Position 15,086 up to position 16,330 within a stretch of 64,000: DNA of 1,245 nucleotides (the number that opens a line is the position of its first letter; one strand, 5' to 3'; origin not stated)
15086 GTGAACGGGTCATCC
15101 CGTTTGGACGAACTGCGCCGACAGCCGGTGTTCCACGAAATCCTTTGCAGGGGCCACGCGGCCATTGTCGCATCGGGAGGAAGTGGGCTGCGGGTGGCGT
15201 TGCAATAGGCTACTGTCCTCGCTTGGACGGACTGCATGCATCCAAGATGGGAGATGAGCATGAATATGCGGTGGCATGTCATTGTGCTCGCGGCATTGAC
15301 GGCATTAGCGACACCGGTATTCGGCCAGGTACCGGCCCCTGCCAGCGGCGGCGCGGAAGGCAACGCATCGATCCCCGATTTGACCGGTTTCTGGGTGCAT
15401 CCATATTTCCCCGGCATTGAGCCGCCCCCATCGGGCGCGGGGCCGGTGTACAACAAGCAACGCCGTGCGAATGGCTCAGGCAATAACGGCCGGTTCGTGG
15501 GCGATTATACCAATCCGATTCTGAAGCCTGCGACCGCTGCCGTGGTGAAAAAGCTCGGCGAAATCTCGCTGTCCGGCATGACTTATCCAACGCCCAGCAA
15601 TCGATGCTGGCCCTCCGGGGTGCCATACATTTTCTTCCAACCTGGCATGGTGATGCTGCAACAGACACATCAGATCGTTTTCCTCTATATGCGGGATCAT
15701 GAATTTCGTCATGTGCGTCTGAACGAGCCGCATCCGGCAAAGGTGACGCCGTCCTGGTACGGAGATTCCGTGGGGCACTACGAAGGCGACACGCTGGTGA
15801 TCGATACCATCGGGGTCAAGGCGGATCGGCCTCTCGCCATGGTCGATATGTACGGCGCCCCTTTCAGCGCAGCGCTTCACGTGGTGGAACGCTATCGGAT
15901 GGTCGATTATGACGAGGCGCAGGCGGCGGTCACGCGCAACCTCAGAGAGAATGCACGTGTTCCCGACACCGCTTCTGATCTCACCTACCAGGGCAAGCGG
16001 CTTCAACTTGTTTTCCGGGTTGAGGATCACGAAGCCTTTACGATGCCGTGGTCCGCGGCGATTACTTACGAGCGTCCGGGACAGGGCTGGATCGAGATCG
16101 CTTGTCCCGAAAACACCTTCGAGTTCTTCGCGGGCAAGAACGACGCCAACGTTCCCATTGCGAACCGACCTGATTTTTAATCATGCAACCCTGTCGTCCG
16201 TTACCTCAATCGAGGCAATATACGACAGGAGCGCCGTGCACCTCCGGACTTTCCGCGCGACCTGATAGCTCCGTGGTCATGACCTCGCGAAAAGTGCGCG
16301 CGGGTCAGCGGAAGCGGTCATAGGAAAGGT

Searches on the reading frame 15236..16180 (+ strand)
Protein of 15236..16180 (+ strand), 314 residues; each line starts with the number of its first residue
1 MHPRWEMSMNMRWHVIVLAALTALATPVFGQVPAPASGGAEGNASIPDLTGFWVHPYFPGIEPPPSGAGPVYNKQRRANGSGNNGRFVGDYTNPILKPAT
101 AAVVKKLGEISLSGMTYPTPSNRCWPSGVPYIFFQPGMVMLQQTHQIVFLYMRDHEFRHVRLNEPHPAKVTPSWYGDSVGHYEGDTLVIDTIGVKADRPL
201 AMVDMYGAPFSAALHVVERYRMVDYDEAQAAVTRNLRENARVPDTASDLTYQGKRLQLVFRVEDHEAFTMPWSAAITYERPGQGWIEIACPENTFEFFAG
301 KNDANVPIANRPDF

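Call 78: search_protein_families(library=ncbifam, proteins=[window:15236-16180:+], max_evalue=0.1)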
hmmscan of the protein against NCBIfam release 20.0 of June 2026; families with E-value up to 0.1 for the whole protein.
window:15236-16180:+ (314 aa): 0 families

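Call 79: search_solved_structures(query=window:15236-16180:+, max_evalue=1)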
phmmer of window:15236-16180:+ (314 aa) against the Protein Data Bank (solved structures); distinct sequences matched with E-value up to 1: 1.
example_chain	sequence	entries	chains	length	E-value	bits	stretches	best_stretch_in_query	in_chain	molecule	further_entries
5zo2_B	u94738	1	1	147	0.8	11.9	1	224-274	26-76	Cell adhesion molecule 3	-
